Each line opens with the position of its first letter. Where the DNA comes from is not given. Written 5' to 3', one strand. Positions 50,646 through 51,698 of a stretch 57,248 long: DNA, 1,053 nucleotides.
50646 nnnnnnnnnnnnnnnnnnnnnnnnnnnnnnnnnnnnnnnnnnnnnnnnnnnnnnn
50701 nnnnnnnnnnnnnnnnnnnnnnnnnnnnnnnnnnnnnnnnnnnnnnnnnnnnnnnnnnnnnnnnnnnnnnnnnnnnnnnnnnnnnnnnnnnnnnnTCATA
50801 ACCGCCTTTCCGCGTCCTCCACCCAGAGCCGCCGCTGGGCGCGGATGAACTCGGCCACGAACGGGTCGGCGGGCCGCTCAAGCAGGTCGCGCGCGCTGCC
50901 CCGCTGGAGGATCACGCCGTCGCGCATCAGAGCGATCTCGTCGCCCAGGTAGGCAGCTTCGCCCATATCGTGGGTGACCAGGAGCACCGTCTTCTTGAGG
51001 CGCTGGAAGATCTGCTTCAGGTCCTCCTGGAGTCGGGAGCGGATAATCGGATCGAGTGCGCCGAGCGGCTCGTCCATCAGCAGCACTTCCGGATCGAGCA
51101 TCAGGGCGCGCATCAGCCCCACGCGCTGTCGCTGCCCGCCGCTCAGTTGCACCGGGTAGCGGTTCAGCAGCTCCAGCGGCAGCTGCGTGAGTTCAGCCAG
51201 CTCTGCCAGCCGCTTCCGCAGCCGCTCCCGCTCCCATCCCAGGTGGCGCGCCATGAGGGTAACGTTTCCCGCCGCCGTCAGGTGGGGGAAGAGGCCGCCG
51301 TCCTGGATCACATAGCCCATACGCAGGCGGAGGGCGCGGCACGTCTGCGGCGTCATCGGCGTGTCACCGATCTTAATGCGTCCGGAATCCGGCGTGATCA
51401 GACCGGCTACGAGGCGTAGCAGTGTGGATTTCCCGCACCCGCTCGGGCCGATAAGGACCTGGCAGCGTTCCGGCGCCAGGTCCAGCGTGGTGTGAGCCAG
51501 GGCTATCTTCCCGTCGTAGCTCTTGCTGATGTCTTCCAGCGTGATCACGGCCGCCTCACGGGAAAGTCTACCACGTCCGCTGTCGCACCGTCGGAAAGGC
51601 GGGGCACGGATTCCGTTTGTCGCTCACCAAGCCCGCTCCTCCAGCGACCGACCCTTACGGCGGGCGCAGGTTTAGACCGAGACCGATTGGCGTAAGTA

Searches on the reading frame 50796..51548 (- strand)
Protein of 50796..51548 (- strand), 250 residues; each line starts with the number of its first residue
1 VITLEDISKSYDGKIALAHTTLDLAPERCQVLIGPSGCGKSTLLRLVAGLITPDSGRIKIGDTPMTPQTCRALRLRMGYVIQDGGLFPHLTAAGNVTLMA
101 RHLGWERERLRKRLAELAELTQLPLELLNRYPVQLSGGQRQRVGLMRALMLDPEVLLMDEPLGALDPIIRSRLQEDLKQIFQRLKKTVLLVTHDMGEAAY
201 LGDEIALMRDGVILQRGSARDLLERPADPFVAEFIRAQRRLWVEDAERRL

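Call 8: search_protein_families(library=pfam, proteins=[window:50796-51548:-], max_evalue=0.001)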
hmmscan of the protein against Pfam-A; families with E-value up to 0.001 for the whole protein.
window:50796-51548:- (250 aa): 4 families
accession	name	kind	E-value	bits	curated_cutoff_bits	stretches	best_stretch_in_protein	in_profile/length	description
PF00005.33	ABC_tran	-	6e-33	114.8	25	1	19-162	3-136/137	ABC transporter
PF13304.12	AAA_21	-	7.4e-07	30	27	0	31-50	3-22/304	AAA domain, putative AbiEii toxin, Type IV TA system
PF13191.12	AAA_16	-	7e-05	23.8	32.6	1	28-194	25-140/167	AAA ATPase domain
PF07728.20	AAA_5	-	0.00051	20.5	22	0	31-68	3-40/139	AAA domain (dynein-related subfamily)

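Call 32: search_protein_families(library=ncbifam, proteins=[window:50796-51548:-], max_evalue=0.00001)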
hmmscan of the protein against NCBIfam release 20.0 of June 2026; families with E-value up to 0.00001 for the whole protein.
window:50796-51548:- (250 aa): 184 families (the best 25 are shown)
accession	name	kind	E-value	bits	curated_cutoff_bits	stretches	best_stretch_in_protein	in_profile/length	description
TIGR01186.1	proV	subfamily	6.1e-66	223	326.6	1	13-247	5-242/363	betaine/proline/choline family ABC transporter ATP-binding protein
TIGR03265.1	PhnT2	equivalog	6.8e-63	213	457.7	1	2-239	5-239/353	putative 2-aminoethylphosphonate ABC transporter ATP-binding protein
TIGR00968.1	3a0106s01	subfamily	3.9e-61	206.6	342.75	1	2-239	1-235/237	sulfate ABC transporter ATP-binding protein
TIGR01187.1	potA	subfamily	1.3e-59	201.9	355.6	1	32-236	1-202/325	polyamine ABC transporter ATP-binding protein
NF008653.0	PRK11650.1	subfamily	1e-58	199.1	432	1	2-236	4-236/357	sn-glycerol-3-phosphate ABC transporter ATP-binding protein UgpC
NF006987.0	PRK09452.1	equivalog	2.4e-58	197.7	482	1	1-236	17-249/378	spermidine/putrescine ABC transporter ATP-binding protein PotA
TIGR03258.1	PhnT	equivalog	9.1e-58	196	499.15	1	2-237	9-242/359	2-aminoethylphosphonate ABC transport system ATP-binding subunit PhnT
NF040840.2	tungstate_WtpC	equivalog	3.4e-56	191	440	1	1-236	1-232/347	tungstate ABC transporter ATP-binding protein WtpC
TIGR03415.1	ABC_choXWV_ATP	equivalog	3.3e-54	184.3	483.75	1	13-238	36-268/382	choline ABC transporter ATP-binding protein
NF040933.2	ABC_arch_GlcV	equivalog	6.4e-53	179.9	450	1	2-235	3-242/357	glucose ABC transporter ATP-binding protein GlcV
NF043075.1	MMSYN1_0197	equivalog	7.6e-53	179.6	550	1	1-236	2-234/341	spermidine/putrescine ABC transporter ATP-binding protein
NF008105.0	PRK10851.1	equivalog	1.4e-52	178.6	502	1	2-239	3-241/362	sulfate/thiosulfate ABC transporter ATP-binding protein CysA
NF008233.0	PRK11000.1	equivalog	2.2e-52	178.1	568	1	2-237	4-236/369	maltose/maltodextrin ABC transporter ATP-binding protein MalK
NF008513.0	PRK11432.1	equivalog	5.6e-52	176.8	496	1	2-235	7-237/351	ferric ABC transporter ATP-binding protein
NF008421.0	PRK11248.1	equivalog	5.3e-48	163.7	357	1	1-210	1-204/255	taurine ABC transporter ATP-binding subunit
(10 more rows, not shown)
